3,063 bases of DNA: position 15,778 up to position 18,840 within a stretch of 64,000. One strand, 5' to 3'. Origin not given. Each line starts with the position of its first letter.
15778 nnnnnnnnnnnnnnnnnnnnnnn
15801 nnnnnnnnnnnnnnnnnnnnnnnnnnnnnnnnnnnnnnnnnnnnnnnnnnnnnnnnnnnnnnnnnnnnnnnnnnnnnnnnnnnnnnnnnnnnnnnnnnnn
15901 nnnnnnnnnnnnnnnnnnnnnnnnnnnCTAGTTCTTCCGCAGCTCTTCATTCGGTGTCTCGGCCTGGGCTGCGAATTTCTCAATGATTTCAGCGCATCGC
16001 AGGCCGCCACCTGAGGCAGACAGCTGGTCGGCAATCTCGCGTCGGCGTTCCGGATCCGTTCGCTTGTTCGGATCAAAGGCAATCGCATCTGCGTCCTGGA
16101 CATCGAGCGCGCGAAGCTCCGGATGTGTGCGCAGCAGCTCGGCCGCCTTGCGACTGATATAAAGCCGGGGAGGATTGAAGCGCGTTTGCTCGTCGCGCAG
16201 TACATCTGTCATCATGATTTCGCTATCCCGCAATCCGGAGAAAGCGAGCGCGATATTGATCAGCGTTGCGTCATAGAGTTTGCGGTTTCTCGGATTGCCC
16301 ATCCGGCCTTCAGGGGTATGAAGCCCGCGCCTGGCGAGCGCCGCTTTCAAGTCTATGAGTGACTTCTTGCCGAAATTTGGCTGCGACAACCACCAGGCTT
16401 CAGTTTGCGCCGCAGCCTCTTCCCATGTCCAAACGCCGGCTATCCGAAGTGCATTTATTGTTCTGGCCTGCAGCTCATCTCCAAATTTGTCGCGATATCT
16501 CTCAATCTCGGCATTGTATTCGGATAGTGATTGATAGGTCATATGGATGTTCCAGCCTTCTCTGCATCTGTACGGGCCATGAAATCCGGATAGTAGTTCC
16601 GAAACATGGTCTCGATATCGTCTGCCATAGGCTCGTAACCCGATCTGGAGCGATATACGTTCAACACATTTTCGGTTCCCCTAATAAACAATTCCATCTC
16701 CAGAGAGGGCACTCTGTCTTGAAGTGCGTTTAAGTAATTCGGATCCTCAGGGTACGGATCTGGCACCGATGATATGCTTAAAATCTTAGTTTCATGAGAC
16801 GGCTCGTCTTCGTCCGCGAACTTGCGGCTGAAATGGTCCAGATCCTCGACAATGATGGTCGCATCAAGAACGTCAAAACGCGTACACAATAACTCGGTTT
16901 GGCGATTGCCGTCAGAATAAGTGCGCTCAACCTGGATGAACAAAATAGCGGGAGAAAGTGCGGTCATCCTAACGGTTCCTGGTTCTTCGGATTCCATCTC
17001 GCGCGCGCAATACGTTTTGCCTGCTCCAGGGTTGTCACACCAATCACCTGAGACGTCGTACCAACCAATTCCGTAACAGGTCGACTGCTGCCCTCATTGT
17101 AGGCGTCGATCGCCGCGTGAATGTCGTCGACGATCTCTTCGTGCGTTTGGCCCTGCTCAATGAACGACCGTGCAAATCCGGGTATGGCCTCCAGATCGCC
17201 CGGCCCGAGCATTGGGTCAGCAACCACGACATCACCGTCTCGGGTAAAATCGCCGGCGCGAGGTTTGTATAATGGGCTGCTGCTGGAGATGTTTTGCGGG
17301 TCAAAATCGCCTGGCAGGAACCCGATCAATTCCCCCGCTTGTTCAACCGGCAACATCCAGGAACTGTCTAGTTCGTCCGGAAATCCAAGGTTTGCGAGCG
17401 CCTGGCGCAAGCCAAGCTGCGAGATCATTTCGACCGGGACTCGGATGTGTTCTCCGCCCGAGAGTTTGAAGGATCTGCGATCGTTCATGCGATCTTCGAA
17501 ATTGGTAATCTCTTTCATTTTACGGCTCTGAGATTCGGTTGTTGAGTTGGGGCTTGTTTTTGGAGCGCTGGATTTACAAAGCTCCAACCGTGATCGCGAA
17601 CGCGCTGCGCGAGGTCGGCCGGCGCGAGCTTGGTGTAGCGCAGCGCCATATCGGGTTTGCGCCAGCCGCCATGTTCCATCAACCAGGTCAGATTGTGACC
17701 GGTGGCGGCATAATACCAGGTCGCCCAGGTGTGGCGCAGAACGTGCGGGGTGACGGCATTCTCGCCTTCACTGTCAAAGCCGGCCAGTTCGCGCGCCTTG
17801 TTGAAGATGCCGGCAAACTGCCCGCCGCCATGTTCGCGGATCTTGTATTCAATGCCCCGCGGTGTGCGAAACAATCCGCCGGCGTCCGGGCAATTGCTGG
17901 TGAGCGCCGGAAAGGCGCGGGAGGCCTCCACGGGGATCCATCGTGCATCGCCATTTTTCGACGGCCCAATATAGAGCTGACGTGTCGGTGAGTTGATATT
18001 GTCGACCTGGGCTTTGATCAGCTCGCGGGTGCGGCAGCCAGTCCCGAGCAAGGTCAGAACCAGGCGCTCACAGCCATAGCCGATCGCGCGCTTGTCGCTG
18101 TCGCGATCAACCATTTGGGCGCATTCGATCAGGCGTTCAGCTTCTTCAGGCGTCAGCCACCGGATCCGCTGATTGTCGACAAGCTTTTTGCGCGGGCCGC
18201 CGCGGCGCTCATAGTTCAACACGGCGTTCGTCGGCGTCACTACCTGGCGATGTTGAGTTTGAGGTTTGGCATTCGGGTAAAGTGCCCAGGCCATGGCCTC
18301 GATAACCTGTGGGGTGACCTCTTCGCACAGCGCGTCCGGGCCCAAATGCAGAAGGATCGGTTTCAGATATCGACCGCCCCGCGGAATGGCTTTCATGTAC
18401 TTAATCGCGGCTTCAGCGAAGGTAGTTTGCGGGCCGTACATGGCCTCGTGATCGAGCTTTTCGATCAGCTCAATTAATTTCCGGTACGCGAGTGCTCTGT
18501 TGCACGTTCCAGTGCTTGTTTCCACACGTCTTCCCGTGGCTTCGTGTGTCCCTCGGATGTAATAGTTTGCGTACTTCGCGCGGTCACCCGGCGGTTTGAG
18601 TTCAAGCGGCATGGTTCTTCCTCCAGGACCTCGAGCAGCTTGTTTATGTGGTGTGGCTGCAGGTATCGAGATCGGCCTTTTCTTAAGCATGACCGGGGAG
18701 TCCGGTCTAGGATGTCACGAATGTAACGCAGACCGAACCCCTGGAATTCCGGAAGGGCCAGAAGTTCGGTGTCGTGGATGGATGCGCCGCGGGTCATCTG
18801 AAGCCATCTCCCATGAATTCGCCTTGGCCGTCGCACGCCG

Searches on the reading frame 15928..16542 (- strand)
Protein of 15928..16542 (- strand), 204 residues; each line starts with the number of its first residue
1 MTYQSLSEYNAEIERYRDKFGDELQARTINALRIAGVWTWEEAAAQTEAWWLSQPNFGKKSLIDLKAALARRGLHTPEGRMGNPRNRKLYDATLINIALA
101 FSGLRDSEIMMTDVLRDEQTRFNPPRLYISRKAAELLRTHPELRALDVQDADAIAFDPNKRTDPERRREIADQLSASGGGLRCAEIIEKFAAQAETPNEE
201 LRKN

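Call 3: search_protein_families(library=pfam, proteins=[window:15928-16542:-], max_evalue=0.01)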
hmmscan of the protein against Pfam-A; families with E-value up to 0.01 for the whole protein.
window:15928-16542:- (204 aa): 1 family
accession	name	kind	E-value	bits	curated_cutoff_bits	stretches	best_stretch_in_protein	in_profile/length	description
PF03118.21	RNA_pol_A_CTD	-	1.7e-05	24.9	23.8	1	23-70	19-66/67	Bacterial RNA polymerase, alpha chain C terminal domain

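Call 32: search_protein_families(library=phrogs, proteins=[window:15928-16542:-], max_evalue=0.01)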
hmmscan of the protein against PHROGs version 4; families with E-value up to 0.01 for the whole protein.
window:15928-16542:- (204 aa): 0 families

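Call 58: search_protein_families(library=padloc, proteins=[window:15928-16542:-], max_evalue=0.01)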
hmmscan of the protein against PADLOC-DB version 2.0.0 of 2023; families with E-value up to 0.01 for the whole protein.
window:15928-16542:- (204 aa): 0 families

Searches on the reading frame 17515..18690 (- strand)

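Call 3: search_protein_families(library=pfam, proteins=[window:17515-18690:-], max_evalue=0.01)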
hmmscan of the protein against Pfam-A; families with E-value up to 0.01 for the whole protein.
window:17515-18690:- (391 aa): 1 family
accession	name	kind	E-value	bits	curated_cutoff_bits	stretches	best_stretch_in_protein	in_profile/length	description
PF00589.27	Phage_integrase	-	2e-15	57.5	27.1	1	177-356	1-169/172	Phage integrase family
